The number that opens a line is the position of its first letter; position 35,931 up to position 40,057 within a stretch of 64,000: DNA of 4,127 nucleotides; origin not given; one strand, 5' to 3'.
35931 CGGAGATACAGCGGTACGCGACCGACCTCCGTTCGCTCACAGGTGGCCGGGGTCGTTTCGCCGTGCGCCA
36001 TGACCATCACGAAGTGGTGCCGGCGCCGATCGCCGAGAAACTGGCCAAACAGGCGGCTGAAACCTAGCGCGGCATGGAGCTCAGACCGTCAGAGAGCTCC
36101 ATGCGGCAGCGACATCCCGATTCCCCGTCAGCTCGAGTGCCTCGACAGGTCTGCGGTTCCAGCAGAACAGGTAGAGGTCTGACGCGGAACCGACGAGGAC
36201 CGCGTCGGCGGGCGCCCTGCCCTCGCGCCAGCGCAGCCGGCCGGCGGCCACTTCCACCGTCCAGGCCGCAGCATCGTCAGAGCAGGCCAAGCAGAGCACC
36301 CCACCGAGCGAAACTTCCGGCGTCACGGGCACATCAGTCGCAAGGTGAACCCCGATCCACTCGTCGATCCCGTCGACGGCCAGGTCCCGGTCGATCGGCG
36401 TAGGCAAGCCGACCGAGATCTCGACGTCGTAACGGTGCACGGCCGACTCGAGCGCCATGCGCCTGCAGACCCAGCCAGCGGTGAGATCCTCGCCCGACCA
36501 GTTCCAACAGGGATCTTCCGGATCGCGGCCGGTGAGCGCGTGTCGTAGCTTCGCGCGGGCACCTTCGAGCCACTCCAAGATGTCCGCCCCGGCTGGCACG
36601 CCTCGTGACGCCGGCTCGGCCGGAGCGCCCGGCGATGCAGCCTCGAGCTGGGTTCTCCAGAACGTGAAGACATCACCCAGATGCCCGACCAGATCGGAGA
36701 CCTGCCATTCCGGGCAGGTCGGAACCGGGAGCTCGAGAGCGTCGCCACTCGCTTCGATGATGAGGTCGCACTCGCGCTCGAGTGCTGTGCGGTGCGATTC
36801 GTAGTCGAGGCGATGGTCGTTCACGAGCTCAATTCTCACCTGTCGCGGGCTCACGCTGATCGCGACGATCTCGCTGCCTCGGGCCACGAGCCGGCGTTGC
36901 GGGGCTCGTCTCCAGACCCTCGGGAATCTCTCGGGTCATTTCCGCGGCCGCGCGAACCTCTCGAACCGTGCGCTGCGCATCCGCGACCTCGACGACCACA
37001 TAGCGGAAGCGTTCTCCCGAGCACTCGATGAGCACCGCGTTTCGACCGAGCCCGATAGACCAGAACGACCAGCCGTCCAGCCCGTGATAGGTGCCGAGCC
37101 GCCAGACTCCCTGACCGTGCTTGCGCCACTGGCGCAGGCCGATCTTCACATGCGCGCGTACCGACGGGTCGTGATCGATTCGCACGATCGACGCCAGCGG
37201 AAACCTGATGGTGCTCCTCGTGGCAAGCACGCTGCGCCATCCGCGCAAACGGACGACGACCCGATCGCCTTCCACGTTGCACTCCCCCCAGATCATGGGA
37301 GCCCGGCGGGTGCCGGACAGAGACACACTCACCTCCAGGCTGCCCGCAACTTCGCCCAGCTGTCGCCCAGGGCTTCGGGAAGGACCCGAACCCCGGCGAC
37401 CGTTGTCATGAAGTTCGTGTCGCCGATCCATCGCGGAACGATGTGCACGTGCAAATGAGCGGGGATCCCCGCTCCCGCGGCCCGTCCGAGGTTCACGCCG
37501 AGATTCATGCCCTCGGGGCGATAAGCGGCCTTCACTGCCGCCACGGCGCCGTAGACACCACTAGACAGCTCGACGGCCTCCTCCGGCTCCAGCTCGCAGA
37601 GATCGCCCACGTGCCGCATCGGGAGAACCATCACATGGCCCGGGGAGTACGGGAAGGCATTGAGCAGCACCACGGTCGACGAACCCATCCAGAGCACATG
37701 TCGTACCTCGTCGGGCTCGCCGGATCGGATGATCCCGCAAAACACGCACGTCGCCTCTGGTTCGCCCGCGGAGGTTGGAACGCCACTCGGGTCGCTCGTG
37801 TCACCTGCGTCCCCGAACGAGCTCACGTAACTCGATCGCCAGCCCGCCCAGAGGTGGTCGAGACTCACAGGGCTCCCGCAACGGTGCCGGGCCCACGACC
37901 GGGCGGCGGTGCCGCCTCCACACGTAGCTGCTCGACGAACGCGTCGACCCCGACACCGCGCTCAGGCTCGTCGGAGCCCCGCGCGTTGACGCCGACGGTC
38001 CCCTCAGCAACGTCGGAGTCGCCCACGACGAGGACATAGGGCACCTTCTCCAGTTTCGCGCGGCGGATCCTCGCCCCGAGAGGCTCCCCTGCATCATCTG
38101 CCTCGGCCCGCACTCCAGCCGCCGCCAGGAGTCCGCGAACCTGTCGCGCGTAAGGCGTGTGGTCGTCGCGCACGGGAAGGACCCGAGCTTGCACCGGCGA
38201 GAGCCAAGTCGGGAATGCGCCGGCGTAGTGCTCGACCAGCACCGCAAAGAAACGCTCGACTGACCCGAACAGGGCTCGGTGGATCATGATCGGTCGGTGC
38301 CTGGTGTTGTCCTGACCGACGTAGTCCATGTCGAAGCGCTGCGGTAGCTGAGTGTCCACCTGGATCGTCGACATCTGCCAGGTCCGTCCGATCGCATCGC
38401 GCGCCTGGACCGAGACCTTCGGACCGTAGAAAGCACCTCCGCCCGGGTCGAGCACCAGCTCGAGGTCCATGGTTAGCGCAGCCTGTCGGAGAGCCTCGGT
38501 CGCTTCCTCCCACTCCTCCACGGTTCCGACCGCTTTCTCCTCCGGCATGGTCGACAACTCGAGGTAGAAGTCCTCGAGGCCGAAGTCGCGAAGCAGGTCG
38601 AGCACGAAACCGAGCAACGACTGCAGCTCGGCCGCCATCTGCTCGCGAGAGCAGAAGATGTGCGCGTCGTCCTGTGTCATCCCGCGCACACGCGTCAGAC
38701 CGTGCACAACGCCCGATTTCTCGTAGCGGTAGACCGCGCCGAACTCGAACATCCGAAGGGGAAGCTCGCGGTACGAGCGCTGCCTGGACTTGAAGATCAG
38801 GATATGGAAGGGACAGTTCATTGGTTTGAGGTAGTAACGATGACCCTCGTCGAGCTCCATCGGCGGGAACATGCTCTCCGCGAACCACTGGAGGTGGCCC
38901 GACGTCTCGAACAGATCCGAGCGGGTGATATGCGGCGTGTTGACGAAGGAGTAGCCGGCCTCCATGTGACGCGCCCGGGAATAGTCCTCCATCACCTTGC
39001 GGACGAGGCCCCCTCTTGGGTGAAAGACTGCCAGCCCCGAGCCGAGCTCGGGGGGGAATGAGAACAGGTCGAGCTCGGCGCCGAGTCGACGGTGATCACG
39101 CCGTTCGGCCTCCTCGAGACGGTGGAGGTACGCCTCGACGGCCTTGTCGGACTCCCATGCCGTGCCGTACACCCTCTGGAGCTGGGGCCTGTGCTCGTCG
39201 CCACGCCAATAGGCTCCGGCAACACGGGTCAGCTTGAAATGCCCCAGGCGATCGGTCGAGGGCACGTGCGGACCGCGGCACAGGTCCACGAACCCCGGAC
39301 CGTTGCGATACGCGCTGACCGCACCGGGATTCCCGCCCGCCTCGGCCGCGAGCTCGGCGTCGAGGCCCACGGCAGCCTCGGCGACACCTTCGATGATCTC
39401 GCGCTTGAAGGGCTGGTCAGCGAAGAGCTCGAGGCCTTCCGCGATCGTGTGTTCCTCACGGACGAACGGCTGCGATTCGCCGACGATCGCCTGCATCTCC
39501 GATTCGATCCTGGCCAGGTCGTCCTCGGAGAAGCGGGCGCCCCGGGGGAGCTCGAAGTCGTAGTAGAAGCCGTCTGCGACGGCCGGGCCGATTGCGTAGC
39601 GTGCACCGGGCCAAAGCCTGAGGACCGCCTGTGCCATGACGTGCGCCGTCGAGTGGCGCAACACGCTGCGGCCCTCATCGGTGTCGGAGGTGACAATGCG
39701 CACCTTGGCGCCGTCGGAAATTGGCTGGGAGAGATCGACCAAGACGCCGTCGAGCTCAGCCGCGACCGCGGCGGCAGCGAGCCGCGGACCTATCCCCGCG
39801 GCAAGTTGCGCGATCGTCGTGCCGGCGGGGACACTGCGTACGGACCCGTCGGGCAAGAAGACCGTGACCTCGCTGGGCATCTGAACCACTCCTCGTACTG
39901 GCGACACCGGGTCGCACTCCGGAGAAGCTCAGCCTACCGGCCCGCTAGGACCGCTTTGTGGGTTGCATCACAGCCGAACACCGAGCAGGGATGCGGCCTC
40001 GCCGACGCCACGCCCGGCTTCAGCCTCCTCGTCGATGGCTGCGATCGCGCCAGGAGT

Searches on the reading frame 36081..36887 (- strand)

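Call 14: search_protein_families(library=pfam, proteins=[window:36081-36887:-], max_evalue=0.0001)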
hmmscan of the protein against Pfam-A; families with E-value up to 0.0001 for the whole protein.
window:36081-36887:- (268 aa): 3 families
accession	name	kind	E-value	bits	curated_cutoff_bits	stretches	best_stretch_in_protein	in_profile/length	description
PF11716.13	MDMPI_N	-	2.1e-18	67.8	24.2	1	42-155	11-139/140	Mycothiol maleylpyruvate isomerase N-terminal domain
PF12867.12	DinB_2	-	1.8e-07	32.1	24.8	1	56-152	25-125/128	DinB superfamily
PF07398.16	MDMPI_C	-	2.6e-07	31.7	29.5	1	168-261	1-89/90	MDMPI C-terminal domain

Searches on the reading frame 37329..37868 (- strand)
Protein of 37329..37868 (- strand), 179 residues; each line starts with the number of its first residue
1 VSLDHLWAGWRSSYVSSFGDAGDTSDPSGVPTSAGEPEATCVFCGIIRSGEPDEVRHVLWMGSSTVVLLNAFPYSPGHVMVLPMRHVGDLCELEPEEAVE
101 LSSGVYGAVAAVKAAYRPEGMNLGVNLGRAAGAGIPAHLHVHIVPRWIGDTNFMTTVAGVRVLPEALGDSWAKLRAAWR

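Call 14: search_protein_families(library=pfam, proteins=[window:37329-37868:-], max_evalue=0.0001)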
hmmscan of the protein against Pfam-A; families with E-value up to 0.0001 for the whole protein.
window:37329-37868:- (179 aa): 2 families
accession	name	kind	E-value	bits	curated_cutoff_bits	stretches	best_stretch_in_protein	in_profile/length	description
PF01230.28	HIT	-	3.1e-14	53.8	21.5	1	64-146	14-95/98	HIT domain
PF11969.13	DcpS_C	-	3.9e-06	27.8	24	1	41-144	2-100/114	Scavenger mRNA decapping enzyme C-term binding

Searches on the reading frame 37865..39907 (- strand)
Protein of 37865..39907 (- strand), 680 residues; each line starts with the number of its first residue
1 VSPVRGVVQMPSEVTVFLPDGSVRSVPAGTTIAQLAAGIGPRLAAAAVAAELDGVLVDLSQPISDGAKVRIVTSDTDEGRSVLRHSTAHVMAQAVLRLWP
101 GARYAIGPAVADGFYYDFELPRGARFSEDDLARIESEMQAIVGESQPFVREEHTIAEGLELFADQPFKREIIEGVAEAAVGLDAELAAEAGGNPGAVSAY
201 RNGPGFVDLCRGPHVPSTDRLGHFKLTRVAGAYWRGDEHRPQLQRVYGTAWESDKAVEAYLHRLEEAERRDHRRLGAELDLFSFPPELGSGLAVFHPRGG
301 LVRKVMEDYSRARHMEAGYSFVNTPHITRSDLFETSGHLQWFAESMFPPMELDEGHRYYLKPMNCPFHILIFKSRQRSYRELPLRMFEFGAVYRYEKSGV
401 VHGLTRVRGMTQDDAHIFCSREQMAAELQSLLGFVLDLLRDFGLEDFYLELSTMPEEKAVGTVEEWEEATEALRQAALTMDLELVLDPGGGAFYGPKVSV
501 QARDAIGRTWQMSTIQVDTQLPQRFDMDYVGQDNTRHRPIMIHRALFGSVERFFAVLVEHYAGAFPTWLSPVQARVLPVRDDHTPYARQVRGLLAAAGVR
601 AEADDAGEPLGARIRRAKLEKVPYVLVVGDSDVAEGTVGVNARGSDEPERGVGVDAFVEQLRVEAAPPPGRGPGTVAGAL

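Call 14: search_protein_families(library=pfam, proteins=[window:37865-39907:-], max_evalue=0.0001)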
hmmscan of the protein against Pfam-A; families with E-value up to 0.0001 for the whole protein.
window:37865-39907:- (680 aa): 4 families
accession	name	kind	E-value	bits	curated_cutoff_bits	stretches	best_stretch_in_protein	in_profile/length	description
PF00587.30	tRNA-synt_2b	-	3.4e-45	154.7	29.3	1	353-561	6-179/179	tRNA synthetase class II core domain (G, H, P, S and T)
PF03129.25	HGTP_anticodon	-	1.2e-17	64.3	21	1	573-662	1-92/94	Anticodon binding domain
PF02824.27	TGS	-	5.9e-14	52.3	22.2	1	14-73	1-60/60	TGS domain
PF07973.19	tRNA_SAD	-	1.6e-12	47.6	24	1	197-247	1-44/44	Threonyl and Alanyl tRNA synthetase second additional domain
